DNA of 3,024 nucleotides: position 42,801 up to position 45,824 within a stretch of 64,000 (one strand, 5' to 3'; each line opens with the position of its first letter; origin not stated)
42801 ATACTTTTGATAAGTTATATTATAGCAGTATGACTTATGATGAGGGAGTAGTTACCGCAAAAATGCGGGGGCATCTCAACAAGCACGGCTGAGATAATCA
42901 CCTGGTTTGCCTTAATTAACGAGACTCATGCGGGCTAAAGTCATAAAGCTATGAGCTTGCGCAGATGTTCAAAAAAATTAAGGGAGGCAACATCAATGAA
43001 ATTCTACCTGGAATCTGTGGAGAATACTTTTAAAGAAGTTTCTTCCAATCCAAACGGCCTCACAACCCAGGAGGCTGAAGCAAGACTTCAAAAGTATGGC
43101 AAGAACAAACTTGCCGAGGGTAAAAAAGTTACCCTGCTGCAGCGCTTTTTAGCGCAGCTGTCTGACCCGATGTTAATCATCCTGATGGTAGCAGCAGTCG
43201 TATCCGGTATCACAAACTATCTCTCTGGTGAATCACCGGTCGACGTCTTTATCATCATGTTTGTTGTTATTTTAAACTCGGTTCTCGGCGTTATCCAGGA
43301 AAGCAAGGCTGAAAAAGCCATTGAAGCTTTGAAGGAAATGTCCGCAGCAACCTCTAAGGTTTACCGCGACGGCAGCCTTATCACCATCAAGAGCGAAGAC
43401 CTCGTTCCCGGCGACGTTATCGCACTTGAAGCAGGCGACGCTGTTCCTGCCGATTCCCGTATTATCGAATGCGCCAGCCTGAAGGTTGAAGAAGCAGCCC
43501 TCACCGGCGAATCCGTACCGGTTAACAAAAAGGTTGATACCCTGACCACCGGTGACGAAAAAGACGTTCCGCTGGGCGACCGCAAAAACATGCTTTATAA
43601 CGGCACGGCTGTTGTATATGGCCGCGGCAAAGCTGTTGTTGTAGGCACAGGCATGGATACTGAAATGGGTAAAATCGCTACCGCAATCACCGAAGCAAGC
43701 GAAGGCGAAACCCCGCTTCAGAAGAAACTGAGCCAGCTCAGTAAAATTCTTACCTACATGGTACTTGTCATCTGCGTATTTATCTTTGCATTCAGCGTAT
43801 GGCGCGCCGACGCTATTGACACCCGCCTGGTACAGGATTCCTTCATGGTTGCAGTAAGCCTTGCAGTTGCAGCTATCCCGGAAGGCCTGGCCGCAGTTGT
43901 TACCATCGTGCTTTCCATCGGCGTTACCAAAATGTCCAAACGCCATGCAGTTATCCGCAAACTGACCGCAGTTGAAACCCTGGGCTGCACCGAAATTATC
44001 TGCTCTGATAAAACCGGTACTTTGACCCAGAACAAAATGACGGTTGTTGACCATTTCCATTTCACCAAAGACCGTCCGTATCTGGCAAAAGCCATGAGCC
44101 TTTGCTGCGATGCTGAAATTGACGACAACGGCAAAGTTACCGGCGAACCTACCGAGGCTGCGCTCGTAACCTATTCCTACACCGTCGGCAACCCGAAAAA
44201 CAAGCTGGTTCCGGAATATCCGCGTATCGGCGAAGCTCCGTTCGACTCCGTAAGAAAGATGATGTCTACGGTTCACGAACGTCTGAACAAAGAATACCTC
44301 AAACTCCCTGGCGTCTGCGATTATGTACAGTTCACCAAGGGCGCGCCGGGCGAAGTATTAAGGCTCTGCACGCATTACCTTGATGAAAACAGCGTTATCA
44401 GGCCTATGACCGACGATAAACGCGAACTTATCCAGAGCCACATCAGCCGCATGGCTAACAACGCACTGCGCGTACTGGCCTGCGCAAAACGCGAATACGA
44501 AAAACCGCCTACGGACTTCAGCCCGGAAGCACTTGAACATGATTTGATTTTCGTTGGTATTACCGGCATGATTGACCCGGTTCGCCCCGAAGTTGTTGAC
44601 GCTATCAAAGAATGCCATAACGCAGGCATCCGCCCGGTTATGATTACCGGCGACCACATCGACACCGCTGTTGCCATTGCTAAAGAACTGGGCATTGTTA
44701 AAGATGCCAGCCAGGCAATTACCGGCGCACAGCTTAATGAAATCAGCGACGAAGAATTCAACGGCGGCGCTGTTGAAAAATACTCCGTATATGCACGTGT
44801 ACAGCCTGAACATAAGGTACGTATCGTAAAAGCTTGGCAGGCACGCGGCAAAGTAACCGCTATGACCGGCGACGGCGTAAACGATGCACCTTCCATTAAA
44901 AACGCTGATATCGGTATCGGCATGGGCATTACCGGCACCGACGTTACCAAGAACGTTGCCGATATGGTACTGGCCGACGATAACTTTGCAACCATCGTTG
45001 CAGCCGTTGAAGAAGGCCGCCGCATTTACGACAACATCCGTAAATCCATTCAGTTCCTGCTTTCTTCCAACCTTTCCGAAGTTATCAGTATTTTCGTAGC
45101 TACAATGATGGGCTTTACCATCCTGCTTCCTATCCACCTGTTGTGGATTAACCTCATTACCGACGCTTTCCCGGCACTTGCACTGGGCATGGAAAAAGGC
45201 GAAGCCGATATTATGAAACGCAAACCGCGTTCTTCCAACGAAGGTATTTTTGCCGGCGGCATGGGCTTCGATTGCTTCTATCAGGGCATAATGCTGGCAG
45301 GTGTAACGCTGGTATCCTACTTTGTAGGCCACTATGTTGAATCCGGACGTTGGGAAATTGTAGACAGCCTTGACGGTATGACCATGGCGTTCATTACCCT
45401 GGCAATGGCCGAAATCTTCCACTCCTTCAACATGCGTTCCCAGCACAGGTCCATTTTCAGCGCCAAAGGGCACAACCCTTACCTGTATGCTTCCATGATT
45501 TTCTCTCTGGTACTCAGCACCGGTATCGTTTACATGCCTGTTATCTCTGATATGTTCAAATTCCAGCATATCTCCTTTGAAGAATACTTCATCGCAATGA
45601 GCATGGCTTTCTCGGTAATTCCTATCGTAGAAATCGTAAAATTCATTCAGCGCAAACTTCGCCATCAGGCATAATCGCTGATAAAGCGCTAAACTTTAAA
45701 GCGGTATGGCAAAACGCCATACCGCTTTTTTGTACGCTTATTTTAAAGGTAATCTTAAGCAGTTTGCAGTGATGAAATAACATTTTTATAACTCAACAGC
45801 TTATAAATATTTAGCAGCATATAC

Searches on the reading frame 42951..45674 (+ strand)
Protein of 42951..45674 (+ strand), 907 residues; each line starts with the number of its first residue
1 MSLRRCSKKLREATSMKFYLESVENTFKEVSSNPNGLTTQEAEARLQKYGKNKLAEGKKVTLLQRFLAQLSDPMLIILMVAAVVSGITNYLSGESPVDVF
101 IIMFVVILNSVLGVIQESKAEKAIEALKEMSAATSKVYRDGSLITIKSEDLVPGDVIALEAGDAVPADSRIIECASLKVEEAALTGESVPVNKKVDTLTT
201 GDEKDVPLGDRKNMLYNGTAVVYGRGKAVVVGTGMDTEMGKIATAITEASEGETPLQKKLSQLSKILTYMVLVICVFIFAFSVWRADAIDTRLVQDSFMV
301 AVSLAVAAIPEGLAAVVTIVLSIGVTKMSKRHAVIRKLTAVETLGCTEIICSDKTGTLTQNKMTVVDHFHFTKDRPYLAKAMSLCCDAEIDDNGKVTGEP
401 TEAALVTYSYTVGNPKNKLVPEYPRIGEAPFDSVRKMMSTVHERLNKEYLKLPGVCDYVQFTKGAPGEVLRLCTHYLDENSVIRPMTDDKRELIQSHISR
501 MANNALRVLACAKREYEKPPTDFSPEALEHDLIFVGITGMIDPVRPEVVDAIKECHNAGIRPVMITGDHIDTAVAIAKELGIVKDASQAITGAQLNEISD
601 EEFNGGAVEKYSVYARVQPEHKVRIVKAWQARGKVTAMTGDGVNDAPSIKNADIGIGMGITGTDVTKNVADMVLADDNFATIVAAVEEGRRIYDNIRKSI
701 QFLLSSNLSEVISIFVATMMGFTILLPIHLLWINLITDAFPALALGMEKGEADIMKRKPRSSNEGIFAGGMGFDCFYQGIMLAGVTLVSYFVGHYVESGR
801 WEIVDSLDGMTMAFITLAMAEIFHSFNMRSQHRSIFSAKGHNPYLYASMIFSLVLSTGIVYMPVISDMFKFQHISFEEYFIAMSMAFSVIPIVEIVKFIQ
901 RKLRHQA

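Call 46: search_protein_families(library=ncbifam, proteins=[window:42951-45674:+], max_evalue=1e-10)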
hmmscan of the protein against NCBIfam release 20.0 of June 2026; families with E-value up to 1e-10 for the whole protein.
window:42951-45674:+ (907 aa): 19 families
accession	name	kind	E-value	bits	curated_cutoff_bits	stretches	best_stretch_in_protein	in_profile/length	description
TIGR01116.1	ATPase-IIA1_Ca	equivalog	4.2e-197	656.8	703.4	1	67-901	2-799/799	calcium-translocating P-type ATPase, SERCA-type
TIGR01522.1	ATPase-IIA2_Ca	equivalog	1.2e-188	628.8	798.3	1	21-902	7-852/854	calcium-transporting P-type ATPase, PMR1-type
TIGR01523.1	ATPase-IID_K-Na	equivalog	7.5e-166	553.4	645.05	3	389-904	449-993/997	potassium/sodium efflux P-type ATPase, fungal-type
TIGR01517.1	ATPase-IIB_Ca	equivalog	6.2e-156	521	507.05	1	7-899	25-879/882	calcium-translocating P-type ATPase, PMCA-type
TIGR01106.1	ATPase-IIC_X-K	subfamily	3.1e-135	452.3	946.1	3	16-371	18-367/997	Na,H/K antiporter P-type ATPase subunit alpha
TIGR01524.1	ATPase-IIIB_Mg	equivalog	2e-132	442.9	610.75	1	20-761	17-728/867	magnesium-translocating P-type ATPase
TIGR01647.1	ATPase-IIIA_H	equivalog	3.4e-130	435.6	615.5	1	36-858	1-751/755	plasma-membrane proton-efflux P-type ATPase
NF011702.0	PRK15122.1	subfamily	3.4e-118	395.9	975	1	20-761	33-767/907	magnesium-translocating P-type ATPase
TIGR01494.1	ATPase_P-type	subfamily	1.9e-96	323.4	62.3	4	611-721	363-467/478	HAD-IC family P-type ATPase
TIGR01657.1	P-ATPase-V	hypoth_equivalog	1.5e-73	247.9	618.25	2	17-595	119-710/1055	ATP13A2 family polyamine export P-type ATPase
TIGR01525.1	ATPase-IB_hvy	subfamily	1.2e-71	242.3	346.25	2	80-376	11-276/560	heavy metal translocating P-type ATPase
TIGR01512.1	ATPase-IB2_Cd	subfamily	6.5e-54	183.4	313.5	2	78-367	4-254/494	cadmium family heavy metal-translocating P-type ATPase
TIGR01511.1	ATPase-IB1_Cu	subfamily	7e-50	170.4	397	2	100-379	47-293/542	copper-translocating P-type ATPase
NF008262.1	PRK11033.1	equivalog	4.4e-42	144.4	1005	2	100-370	199-448/731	zinc/cadmium/mercury/lead-transporting ATPase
NF033775.1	P_type_ZntA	exception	3.9e-39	134.5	1240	2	101-366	205-449/732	Zn(II)/Cd(II)/Pb(II) translocating P-type ATPase ZntA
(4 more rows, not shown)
